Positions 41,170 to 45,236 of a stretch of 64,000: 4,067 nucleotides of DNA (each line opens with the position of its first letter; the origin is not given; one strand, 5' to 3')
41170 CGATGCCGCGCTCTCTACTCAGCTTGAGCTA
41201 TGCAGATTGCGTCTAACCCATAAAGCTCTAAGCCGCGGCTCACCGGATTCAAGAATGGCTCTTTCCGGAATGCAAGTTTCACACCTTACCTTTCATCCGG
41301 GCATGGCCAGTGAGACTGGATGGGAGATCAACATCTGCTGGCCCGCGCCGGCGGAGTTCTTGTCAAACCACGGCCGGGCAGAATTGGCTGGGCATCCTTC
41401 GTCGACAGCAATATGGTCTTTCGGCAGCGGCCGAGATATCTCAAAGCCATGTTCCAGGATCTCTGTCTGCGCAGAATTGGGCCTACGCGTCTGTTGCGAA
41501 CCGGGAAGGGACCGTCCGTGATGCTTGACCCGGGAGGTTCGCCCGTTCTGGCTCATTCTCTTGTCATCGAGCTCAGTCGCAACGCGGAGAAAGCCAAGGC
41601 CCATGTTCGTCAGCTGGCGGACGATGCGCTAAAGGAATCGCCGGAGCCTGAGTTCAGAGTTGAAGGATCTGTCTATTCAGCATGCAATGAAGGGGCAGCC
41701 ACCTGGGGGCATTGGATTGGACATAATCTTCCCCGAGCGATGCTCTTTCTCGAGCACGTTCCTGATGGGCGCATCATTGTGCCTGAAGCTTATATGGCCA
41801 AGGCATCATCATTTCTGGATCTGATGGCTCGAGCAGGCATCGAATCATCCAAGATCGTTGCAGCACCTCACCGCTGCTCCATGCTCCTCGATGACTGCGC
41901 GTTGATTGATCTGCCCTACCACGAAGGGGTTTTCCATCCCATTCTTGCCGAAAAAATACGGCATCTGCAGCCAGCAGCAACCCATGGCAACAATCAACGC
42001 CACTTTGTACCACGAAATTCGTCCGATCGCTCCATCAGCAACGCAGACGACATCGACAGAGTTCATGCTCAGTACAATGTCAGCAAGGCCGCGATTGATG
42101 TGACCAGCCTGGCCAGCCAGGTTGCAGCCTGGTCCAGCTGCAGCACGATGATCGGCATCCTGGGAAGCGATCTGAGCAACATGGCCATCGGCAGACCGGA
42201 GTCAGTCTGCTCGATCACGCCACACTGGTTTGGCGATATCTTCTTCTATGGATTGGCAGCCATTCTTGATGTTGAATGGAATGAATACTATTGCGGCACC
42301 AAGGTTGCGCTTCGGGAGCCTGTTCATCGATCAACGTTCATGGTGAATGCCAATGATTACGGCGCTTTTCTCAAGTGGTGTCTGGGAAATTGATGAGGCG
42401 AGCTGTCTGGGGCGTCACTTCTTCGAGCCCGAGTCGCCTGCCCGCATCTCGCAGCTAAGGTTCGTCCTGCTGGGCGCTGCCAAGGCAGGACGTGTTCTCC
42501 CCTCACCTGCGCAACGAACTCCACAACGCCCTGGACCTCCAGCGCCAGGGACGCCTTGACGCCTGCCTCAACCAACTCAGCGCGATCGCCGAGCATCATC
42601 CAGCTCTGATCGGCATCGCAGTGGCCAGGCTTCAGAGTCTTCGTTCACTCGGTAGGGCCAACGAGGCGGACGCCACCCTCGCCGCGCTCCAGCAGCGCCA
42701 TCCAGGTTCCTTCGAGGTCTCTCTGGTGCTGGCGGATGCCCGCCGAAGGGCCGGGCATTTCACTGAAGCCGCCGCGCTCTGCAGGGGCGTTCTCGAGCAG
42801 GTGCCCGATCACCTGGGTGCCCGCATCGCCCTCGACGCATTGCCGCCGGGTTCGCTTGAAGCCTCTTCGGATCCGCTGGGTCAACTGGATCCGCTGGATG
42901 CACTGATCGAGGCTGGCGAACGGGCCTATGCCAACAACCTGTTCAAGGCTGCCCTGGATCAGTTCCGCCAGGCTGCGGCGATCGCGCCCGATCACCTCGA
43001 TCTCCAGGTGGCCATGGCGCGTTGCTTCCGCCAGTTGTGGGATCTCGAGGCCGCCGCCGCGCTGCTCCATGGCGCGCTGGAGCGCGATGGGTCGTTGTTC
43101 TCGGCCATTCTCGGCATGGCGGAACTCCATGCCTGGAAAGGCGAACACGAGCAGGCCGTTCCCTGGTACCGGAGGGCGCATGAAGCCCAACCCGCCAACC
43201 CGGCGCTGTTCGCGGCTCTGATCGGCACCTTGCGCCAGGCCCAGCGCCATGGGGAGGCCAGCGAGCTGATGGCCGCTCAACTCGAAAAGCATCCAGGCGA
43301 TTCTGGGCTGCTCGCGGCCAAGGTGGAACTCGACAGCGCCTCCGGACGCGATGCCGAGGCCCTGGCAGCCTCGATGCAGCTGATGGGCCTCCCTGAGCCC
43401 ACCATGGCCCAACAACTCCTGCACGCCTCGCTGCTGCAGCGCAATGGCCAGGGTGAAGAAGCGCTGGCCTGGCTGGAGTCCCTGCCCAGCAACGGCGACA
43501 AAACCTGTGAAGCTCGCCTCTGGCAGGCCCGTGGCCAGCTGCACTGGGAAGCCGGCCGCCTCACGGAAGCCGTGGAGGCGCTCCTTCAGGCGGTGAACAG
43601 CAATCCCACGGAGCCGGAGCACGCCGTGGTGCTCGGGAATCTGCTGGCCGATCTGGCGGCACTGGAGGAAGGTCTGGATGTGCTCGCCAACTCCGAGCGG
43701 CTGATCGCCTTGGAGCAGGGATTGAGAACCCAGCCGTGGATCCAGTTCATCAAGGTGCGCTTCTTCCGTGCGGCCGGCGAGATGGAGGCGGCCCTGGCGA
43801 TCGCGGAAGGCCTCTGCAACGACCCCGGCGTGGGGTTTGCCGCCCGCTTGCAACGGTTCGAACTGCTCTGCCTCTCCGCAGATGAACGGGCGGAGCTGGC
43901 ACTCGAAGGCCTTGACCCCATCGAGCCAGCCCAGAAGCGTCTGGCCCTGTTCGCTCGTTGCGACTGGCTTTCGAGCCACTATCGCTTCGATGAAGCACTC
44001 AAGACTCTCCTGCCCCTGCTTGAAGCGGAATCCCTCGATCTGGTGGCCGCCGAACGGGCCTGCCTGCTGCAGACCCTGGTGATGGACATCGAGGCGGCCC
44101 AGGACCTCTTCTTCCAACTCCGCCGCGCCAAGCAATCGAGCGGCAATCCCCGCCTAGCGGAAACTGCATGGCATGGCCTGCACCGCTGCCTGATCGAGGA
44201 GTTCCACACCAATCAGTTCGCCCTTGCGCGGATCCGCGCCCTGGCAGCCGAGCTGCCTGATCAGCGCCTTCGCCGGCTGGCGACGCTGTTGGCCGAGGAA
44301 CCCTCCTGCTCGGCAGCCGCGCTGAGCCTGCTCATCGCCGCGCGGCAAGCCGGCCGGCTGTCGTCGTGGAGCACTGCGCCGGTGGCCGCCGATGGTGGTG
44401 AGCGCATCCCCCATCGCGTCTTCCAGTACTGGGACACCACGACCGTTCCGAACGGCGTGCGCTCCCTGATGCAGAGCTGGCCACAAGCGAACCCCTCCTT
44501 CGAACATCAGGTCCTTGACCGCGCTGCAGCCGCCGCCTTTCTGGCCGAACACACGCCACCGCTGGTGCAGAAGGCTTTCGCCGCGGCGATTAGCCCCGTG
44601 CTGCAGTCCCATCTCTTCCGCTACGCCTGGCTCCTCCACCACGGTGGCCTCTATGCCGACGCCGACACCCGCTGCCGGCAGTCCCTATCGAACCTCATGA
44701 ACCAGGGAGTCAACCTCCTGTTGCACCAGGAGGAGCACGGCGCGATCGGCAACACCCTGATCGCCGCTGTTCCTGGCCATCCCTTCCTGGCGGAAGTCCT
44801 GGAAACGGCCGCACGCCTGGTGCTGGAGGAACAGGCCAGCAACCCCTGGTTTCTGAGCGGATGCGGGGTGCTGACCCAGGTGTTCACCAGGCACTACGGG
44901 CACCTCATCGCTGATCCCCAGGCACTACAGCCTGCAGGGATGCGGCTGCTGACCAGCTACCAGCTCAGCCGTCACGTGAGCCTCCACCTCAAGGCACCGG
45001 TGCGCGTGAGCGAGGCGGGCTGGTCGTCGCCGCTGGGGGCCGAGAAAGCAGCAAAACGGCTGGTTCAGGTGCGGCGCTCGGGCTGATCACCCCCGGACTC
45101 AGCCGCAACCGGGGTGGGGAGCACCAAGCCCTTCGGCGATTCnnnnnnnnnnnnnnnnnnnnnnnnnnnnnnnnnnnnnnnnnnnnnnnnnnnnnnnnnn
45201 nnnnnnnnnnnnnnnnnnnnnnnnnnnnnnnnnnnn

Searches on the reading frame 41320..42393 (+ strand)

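Call 25: search_protein_families(library=pfam, proteins=[window:41320-42393:+], max_evalue=0.001)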
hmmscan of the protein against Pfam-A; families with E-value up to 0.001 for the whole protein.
window:41320-42393:+ (357 aa): 1 family
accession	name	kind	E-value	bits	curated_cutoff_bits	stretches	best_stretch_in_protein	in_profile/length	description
PF04577.19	Glyco_transf_61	-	8.8e-10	39.4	27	1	129-296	1-135/137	Glycosyltransferase 61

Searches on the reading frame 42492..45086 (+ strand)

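Call 25: search_protein_families(library=pfam, proteins=[window:42492-45086:+], max_evalue=0.001)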
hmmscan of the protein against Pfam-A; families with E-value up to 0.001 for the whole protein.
window:42492-45086:+ (864 aa): 16 families
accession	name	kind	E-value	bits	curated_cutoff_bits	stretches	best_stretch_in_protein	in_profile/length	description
PF13428.12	TPR_14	-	8.3e-16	57.4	23.5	1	342-383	2-43/44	Tetratricopeptide repeat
PF14559.12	TPR_19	-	1.8e-13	51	25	2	52-107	3-58/68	Tetratricopeptide repeat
PF04488.21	Gly_transf_sug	-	1.9e-12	48.2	23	1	653-737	1-88/93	Glycosyltransferase sugar-binding region containing DXD motif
PF12895.13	ANAPC3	-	2.4e-10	41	27.2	1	319-399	3-80/82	Anaphase-promoting complex, cyclosome, subunit 3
PF07719.23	TPR_2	-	1.2e-08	34.9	27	0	341-373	1-33/34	Tetratricopeptide repeat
PF13181.12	TPR_8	-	1.6e-07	31.3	25.7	0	341-373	1-33/34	Tetratricopeptide repeat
PF00515.34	TPR_1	-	4.1e-07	30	27.8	0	208-235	6-33/34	Tetratricopeptide repeat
PF13176.12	TPR_7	-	1.2e-06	28.6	27.9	0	80-106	5-31/36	Tetratricopeptide repeat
PF13414.12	TPR_11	-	3.8e-06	26.9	26.8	0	349-376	2-29/42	TPR repeat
PF13429.12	TPR_15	-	4.8e-06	26.6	26.2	0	307-377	10-80/280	Tetratricopeptide repeat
PF13432.12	TPR_16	-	2.1e-05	25.3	32.7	1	47-106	4-63/65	Tetratricopeptide repeat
PF12688.13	TPR_5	-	7e-05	23.5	24.2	0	215-296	13-99/119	Tetratrico peptide repeat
PF13174.12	TPR_6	-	8.5e-05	23.4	26.3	0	49-73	9-33/33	Tetratricopeptide repeat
PF23914.1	TPR_CcmH_CycH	-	0.0001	22.6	42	0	145-236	60-154/158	Cytochrome c-type biogenesis protein H TPR domain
PF25064.1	ARM_TT21_5th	-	0.00024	21.8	27.8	0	205-263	3-61/117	TT21 fifth ARM repeats domain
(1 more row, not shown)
